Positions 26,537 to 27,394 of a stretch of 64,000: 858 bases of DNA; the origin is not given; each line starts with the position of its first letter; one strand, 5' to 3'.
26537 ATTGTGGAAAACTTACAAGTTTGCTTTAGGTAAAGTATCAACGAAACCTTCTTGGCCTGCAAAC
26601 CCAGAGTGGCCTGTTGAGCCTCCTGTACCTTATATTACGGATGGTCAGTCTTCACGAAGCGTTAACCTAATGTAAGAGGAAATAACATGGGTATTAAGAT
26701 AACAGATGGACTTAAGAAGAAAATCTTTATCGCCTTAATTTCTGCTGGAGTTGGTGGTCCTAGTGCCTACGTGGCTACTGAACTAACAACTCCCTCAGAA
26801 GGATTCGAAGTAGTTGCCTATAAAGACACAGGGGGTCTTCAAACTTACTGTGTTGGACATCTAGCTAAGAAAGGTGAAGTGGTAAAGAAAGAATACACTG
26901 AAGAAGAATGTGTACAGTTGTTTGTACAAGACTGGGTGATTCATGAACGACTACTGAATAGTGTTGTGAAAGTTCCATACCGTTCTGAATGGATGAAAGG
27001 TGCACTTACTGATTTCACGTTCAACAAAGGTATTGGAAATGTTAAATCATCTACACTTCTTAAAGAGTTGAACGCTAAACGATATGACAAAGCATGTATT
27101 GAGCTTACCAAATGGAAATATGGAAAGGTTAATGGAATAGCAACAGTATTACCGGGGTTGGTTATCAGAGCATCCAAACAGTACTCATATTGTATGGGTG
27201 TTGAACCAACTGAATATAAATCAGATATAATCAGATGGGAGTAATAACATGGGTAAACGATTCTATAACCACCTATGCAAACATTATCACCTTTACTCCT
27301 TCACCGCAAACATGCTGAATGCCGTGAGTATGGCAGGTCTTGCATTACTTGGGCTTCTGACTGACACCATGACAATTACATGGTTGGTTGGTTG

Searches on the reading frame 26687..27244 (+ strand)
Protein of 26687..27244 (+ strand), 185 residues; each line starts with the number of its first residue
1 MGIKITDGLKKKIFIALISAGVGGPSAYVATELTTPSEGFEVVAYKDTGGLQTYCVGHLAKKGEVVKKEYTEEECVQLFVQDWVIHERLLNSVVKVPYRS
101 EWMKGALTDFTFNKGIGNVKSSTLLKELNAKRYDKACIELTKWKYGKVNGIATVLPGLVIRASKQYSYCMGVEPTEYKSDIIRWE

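Call 91: search_protein_families(library=phrogs, proteins=[window:26687-27244:+], max_evalue=0.00001)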
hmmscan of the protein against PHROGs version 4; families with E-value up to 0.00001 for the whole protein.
window:26687-27244:+ (185 aa): 4 families
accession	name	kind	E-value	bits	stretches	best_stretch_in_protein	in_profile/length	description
phrog_7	-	lysis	1.3e-33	117.2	1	17-173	546-699/873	endolysin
phrog_33083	-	lysis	1.4e-14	54.6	1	36-164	13-135/456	endolysin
phrog_7910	-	lysis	2.3e-09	38.7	1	77-170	4-92/96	endolysin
phrog_10457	-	lysis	1.4e-06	29.4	1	104-145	32-73/95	endolysin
